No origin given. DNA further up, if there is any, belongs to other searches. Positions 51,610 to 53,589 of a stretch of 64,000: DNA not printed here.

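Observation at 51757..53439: Orphan ~600-aa acidic protein carried as cargo of the glmS-associated insertion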

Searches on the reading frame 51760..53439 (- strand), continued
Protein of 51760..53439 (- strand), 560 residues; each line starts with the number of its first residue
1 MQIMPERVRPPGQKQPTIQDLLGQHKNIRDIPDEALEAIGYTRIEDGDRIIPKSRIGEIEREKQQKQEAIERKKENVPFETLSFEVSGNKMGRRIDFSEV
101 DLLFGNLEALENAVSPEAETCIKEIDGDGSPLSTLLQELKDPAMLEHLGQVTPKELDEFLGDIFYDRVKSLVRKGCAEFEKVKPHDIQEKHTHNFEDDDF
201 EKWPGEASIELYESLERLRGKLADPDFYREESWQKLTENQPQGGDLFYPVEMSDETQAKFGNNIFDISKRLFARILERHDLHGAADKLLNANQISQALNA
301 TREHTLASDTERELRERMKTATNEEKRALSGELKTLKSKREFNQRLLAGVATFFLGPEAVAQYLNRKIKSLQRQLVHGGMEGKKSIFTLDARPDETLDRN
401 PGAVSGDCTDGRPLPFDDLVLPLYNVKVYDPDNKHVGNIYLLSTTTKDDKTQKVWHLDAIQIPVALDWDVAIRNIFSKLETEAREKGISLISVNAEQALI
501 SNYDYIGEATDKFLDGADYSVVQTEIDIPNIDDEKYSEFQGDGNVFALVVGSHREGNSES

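Call 69: search_protein_families(library=ncbifam, proteins=[L024:2883-4253:+, L021:3111-4337:+, L022:14231-15025:+, L022:15028-16107:-, L021:9826-11082:-, L024:15340-16470:-, L024:14145-15254:+, L022:3253-3978:+], max_evalue=0.00001)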
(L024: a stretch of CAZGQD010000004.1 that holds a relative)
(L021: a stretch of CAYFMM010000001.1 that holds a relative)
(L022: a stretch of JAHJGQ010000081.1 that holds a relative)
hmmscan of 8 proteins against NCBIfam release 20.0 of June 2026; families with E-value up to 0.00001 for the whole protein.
L024:2883-4253:+ (457 aa): 11 families
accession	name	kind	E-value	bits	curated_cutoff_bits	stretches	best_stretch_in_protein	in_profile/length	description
TIGR00959.1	ffh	equivalog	2.8e-127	425.1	473.2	1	5-427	2-428/428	signal recognition particle protein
TIGR01425.1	SRP54_euk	equivalog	2.9e-112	375.7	576.25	1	3-424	1-428/428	signal recognition particle protein SRP54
TIGR00064.1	ftsY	equivalog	5.9e-63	212.7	260.7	1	29-293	3-279/279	signal recognition particle-docking protein FtsY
TIGR03499.1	FlhF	equivalog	8.8e-22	78.4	174.15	1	9-191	118-286/286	flagellar biosynthesis GTPase FlhF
NF005230.0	PRK06731.1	equivalog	3.8e-17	62.4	553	1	32-277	25-261/281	flagellar biosynthesis regulator FlhF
NF009367.0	PRK12724.1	equivalog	5.5e-16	58.5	718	1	99-277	222-398/433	flagellar biosynthesis regulator FlhF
NF009368.0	PRK12726.1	equivalog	1.5e-15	57.3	832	1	101-286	207-389/407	flagellar biosynthesis regulator FlhF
NF011312.0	PRK14723.1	equivalog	5.5e-12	45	951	1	77-281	162-367/768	flagellar biosynthesis regulator FlhF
NF011310.0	PRK14721.1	equivalog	3.5e-10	39.7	725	1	66-278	159-366/423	flagellar biosynthesis regulator FlhF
NF009366.0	PRK12723.1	equivalog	3.6e-08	32.9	585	1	99-277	173-351/388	flagellar biosynthesis regulator FlhF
NF011311.0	PRK14722.1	equivalog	6.8e-08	31.9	777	1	11-287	53-330/374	flagellar biosynthesis regulator FlhF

L021:3111-4337:+ (409 aa): 35 families (the best 25 are shown)
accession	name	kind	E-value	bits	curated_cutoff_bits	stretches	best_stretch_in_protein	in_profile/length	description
NF053631.1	RNA_helic_CshA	equivalog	6.7e-128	427.2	646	1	7-362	1-358/434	degradosome RNA helicase CshA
NF008744.0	PRK11776.1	equivalog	1.2e-115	386.7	524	1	5-366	4-367/460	ATP-dependent RNA helicase DbpA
NF008394.0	PRK11192.1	equivalog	8.3e-94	314.9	507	1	5-360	3-365/441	ATP-dependent RNA helicase SrmB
NF008642.0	PRK11634.1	equivalog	1.5e-88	297.8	989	1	5-362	6-366/628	DEAD/DEAH family ATP-dependent RNA helicase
NF053711.1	RNA_heli_RhlE1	exception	5.1e-88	295.7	750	1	6-359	2-362/434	RNA helicase RhlE1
NF053636.1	DDHlcsCsdAPsy1082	equivalog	1.1e-87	294.8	890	1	6-372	4-376/512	DEAD/DEAH box helicase CsdA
NF007882.0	PRK10590.1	equivalog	3.2e-85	286.8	743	1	6-364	2-368/456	ATP-dependent RNA helicase RhlE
NF003419.0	PRK04837.1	equivalog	4.4e-83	279.4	588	1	5-349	9-364/424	ATP-dependent RNA helicase RhlB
NF053710.1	RNA_heli_RhlE2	exception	9.8e-83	278.6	925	1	6-355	2-363/635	RNA helicase RhlE2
NF002340.1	PRK01297.1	equivalog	8.1e-82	275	564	1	7-358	3-366/372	ATP-dependent RNA helicase RhlB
NF003390.0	PRK04537.1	equivalog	2.6e-66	224.9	732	1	6-347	10-363/572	ATP-dependent RNA helicase RhlB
NF010337.0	PRK13766.1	equivalog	5.8e-29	100.8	610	2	227-349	352-481/781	Hef nuclease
TIGR01389.1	recQ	equivalog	1.8e-21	76.2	640.2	1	30-359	16-342/591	DNA helicase RecQ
TIGR00614.1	recQ_fam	subfamily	1e-17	64.1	219.8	1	31-358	15-343/470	RecQ family ATP-dependent DNA helicase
NF008279.0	PRK11057.1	equivalog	1.5e-15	56.7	1015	1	32-359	30-354/608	ATP-dependent DNA helicase RecQ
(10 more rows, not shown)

L022:14231-15025:+ (265 aa): 5 families
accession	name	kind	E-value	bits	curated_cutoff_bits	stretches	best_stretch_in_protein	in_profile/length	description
TIGR00010.1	TIGR00010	subfamily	9.9e-64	215.2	206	1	3-264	1-252/253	YchF/TatD family DNA exonuclease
NF041926.1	QatD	equivalog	5.4e-39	133.7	230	1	5-261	1-238/239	Qat anti-phage system TatD family nuclease QatD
NF008075.0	PRK10812.1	equivalog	4.8e-37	127.6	438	1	1-263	1-254/265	metal-dependent hydrolase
NF007745.0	PRK10425.1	equivalog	3.7e-31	108.3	395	1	4-264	2-257/260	3'-5' ssDNA/RNA exonuclease TatD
NF008522.0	PRK11449.1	equivalog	9.1e-27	93.8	481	1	3-264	5-257/259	metal-dependent hydrolase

L022:15028-16107:- (360 aa): 1 family
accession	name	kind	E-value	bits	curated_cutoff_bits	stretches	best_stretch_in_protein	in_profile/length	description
TIGR00691.1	spoT_relA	subfamily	3.1e-07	29.1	499.2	1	27-175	21-130/687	RelA/SpoT family protein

L021:9826-11082:- (419 aa): 0 families

L024:15340-16470:- (376 aa): 8 families
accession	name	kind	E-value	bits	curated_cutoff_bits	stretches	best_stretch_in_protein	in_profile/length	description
TIGR00231.1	small_GTP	domain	5.5e-13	49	42.5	1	166-330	5-144/164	GTP-binding protein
TIGR03156.1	GTP_HflX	equivalog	2.1e-09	36.8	216.75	1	134-320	160-326/351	GTPase HflX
TIGR02729.1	Obg_CgtA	equivalog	7.6e-09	35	280.25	1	167-320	160-298/329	Obg family GTPase CgtA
NF008956.1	PRK12299.1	equivalog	1.5e-08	34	300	1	167-322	161-296/327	GTPase ObgE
NF008955.0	PRK12297.1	equivalog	4.4e-08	32.5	406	1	167-368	162-351/429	GTPase ObgE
TIGR03596.1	GTPase_YlqF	equivalog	5.8e-08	32.4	208.2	1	135-200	89-155/276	ribosome biogenesis GTPase YlqF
NF000908.1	PRK00089.1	equivalog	1.7e-06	27.6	237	0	167-321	6-137/291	GTPase Era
TIGR03594.1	GTPase_EngA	equivalog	6.8e-06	25.3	306.7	0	143-321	156-313/432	ribosome biogenesis GTPase Der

L024:14145-15254:+ (370 aa): 0 families

L022:3253-3978:+ (242 aa): 0 families

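Call 70: find_encoding_contigs(protein=P0004, flank=5000, max_places=2)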
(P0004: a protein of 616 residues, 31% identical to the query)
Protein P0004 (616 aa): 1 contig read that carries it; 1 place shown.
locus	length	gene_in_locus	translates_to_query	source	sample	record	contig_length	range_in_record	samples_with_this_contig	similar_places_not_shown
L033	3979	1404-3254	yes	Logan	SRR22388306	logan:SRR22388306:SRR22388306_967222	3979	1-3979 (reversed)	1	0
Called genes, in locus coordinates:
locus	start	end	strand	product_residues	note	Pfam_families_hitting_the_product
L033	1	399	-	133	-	?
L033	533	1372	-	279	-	PF00892:EamA (faint), PF06800:Sugar_transport, PF07857:TMEM144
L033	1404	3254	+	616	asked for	-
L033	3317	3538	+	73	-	PF18929:DUF5678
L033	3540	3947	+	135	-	PF13650:Asp_protease_2 (weak)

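Call 71: find_encoding_contigs(protein=P0005, flank=5000, max_places=2)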
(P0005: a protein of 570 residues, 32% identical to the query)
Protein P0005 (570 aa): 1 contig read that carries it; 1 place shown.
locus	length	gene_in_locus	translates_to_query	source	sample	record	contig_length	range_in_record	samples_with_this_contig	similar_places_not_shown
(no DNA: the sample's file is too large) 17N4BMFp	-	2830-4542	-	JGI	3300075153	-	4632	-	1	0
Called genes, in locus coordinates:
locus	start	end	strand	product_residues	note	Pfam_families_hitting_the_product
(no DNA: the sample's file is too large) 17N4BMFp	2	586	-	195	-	?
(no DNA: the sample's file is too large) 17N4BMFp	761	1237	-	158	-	-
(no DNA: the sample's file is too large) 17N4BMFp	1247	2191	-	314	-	PF00303:Thymidylat_synt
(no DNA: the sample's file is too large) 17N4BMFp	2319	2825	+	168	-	PF00186:DHFR_1, PF01872:RibD_C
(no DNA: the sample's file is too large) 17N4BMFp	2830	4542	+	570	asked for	-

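Call 72: find_encoding_contigs(protein=P0008, flank=8000, max_places=2)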
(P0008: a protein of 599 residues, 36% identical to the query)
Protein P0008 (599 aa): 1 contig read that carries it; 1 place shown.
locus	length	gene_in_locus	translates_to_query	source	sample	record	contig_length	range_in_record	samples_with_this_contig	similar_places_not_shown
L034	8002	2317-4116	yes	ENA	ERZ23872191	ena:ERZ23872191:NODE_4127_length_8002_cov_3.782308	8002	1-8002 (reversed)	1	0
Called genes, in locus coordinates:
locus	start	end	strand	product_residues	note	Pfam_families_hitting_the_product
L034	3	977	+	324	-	?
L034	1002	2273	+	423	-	-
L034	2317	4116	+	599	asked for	-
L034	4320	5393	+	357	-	PF02536:mTERF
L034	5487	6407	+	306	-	PF21694:DNA_pol3_delta_C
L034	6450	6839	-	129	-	PF01649:Ribosomal_S20p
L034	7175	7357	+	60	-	-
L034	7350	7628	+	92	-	-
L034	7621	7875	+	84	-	-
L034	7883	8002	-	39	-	?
